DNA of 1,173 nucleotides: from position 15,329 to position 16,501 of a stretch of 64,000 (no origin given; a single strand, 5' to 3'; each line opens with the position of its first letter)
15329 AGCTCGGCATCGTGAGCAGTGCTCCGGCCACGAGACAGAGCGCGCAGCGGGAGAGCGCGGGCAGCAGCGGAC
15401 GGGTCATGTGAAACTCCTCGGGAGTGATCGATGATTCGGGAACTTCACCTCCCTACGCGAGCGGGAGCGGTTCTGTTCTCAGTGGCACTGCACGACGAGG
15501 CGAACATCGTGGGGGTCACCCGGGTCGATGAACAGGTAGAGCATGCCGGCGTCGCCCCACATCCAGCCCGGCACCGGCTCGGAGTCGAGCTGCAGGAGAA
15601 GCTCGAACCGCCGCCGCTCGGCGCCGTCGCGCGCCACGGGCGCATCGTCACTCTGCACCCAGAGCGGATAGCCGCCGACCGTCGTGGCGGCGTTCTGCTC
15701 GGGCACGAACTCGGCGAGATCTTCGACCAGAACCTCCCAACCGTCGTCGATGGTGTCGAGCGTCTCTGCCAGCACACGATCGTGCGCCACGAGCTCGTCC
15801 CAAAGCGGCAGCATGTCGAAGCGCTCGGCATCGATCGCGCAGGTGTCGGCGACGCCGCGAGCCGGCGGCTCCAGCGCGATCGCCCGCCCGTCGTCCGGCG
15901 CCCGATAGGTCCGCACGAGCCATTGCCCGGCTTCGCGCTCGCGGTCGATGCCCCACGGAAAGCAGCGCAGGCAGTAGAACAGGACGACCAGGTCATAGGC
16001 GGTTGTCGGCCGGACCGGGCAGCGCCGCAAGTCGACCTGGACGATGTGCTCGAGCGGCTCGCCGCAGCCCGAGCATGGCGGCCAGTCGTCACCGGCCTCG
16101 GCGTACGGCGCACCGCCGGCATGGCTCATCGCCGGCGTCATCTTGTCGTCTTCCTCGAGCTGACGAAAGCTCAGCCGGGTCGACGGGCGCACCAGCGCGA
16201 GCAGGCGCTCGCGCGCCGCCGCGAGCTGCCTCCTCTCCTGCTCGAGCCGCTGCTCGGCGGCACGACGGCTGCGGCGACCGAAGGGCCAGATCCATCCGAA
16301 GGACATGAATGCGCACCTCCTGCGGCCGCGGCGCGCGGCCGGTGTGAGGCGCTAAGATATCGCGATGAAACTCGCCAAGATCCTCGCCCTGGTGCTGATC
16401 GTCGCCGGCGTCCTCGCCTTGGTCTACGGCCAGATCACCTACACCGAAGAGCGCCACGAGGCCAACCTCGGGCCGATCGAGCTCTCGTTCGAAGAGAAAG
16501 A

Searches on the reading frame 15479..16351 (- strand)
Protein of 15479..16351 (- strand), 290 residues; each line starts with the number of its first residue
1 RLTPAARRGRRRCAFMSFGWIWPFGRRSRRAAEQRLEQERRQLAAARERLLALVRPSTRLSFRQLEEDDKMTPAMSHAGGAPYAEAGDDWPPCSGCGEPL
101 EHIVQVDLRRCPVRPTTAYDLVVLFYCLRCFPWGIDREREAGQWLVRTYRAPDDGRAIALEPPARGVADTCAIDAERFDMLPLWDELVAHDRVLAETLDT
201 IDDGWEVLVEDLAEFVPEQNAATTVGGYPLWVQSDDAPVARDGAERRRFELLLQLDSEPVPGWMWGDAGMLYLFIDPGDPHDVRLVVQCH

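Call 34: search_protein_families(library=pfam, proteins=[window:15479-16351:-], max_evalue=0.001)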
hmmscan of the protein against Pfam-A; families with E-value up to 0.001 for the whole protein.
window:15479-16351:- (290 aa): 1 family
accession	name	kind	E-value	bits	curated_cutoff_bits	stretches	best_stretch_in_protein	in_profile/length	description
PF09234.15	DUF1963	-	1.2e-18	68.7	23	1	76-279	1-201/216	Domain of unknown function (DUF1963)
